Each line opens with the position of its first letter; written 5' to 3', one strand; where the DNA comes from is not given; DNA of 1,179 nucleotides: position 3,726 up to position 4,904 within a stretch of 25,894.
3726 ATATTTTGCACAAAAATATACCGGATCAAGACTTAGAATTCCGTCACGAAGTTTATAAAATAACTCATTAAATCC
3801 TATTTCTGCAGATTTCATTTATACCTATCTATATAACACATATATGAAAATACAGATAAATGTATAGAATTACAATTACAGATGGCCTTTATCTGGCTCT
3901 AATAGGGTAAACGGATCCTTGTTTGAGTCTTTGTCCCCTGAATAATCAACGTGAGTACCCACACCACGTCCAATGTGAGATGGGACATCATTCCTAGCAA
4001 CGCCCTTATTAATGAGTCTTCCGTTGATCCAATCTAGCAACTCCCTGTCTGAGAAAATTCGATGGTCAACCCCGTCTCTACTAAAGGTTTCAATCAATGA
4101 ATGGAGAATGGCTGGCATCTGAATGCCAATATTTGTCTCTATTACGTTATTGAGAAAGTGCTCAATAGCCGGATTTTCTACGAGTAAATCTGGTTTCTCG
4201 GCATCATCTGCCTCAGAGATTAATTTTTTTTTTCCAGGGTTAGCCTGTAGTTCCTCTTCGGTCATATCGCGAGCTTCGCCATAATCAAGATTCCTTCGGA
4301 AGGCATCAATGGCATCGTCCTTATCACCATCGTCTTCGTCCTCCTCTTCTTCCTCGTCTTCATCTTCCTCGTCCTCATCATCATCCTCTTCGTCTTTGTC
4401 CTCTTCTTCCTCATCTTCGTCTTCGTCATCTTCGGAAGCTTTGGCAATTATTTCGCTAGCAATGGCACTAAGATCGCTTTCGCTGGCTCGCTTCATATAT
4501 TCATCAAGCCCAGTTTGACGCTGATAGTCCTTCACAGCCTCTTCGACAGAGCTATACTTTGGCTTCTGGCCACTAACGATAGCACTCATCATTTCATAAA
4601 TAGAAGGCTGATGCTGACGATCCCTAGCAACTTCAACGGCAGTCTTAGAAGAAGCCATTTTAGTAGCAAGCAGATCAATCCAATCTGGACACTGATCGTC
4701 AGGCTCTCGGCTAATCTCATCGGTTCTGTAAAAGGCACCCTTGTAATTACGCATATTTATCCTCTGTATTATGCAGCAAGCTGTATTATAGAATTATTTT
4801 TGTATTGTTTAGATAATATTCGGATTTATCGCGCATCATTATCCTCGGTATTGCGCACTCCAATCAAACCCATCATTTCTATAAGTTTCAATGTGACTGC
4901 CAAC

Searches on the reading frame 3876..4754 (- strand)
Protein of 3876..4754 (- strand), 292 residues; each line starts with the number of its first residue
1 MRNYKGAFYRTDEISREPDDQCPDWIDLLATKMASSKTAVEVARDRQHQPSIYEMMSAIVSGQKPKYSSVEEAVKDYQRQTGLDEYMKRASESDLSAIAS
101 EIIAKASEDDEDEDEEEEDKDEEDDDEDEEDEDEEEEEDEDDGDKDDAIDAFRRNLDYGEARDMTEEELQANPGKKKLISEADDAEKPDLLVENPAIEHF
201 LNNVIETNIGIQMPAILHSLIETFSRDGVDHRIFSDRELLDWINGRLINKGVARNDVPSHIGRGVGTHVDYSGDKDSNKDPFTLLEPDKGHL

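Call 16: search_protein_families(library=phrogs, proteins=[window:3876-4754:-], max_evalue=0.001)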
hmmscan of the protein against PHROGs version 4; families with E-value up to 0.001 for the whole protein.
window:3876-4754:- (292 aa): 0 families

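Call 44: find_related_loci(query=window:3876-4754:-, collection=viral_contigs, flank=2500)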
Query window:3876-4754:- (292 aa) in viral_contigs; peptide patterns used: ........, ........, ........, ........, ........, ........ (x = any residue, [..] = any of these).
597 stretches matched a pattern (row limit reached: there are more); 3 encode a relative of the query (tblastn E <= 1e-3); 3 distinct loci.
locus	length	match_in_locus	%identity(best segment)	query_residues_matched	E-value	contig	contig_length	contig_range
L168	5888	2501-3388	62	1-292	5e-110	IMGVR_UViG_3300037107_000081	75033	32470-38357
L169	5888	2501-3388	62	1-292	5e-110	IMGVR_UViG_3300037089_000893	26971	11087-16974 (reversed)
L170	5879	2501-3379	50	1-290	3e-83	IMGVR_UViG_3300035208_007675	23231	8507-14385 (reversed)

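Call 71: search_protein_families(library=pfam, proteins=[window:3876-4754:-], max_evalue=0.01)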
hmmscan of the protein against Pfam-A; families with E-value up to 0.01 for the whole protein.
window:3876-4754:- (292 aa): 2 families
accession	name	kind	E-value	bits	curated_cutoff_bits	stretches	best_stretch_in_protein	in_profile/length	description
PF04147.17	Nop14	-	0.0037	16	34.9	1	91-173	322-412/862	Nop14-like family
PF02724.19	CDC45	-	0.0085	14.9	34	1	100-178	120-192/624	CDC45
